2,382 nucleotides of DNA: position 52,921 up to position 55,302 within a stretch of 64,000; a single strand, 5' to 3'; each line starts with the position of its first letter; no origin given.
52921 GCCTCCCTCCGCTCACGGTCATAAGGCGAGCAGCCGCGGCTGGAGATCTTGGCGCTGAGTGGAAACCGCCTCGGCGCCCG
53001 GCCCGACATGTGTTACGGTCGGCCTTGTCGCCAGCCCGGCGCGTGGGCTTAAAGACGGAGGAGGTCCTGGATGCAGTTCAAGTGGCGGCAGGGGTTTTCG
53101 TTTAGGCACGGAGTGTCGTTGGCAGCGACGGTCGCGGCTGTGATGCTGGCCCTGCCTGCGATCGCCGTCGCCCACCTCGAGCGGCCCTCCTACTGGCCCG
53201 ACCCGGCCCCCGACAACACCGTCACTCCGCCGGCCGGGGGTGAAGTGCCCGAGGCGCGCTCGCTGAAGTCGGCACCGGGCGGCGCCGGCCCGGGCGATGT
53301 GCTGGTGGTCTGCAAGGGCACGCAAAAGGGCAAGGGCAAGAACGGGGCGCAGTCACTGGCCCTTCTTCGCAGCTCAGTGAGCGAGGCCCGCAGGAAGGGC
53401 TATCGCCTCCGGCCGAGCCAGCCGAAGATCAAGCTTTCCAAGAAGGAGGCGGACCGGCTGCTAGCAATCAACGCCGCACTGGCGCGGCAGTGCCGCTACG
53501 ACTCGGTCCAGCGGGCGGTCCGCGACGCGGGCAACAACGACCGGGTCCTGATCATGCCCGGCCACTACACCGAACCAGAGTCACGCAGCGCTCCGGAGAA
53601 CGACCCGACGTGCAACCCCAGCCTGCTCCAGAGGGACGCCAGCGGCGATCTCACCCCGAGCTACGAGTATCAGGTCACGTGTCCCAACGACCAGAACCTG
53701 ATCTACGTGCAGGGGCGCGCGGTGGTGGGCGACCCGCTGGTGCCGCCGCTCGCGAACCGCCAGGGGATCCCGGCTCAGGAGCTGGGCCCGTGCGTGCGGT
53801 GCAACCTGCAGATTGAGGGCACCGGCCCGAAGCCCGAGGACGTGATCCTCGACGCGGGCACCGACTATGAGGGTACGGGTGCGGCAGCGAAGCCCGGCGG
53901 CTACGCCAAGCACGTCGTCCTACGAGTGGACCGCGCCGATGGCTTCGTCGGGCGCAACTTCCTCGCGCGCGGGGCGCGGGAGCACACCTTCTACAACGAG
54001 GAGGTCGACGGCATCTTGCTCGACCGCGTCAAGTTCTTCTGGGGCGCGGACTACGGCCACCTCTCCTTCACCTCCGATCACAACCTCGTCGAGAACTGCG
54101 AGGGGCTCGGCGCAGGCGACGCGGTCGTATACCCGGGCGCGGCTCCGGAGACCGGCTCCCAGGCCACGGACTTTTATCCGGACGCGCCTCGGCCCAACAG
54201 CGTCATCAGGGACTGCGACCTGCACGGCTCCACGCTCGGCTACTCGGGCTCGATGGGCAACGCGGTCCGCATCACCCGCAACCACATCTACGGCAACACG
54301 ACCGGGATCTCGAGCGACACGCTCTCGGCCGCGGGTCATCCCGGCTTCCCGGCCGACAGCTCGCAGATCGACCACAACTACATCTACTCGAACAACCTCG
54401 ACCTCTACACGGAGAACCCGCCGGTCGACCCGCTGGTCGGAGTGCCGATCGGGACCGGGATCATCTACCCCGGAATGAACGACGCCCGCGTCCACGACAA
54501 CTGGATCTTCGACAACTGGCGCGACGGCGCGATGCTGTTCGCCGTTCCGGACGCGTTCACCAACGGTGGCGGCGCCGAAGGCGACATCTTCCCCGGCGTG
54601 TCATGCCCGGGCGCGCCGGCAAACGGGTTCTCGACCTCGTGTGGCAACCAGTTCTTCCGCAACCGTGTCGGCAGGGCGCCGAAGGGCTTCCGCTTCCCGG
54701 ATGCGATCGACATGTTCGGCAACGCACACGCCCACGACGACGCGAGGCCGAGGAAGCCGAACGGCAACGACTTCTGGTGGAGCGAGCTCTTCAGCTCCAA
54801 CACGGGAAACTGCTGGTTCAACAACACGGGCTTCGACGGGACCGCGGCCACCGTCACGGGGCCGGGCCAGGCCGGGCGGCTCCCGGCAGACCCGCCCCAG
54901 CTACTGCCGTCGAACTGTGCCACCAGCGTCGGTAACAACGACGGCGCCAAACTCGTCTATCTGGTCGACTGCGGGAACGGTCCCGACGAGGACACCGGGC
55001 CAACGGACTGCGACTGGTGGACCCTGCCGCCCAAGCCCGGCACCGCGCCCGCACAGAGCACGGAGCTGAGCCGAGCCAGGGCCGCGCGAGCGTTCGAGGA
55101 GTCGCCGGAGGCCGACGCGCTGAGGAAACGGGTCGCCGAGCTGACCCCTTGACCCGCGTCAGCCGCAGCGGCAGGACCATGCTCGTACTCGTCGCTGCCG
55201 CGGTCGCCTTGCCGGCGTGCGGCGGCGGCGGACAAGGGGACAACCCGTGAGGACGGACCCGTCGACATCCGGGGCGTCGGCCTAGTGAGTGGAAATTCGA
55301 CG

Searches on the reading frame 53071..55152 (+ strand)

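Call 50: search_protein_families(library=pfam, proteins=[window:53071-55152:+], max_evalue=0.001)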
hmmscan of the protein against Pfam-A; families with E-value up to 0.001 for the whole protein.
window:53071-55152:+ (693 aa): 1 family
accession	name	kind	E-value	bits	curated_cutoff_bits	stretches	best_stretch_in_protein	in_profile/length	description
PF13229.12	Beta_helix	-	1.1e-05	25.6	25.9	1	315-487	11-142/158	Right handed beta helix region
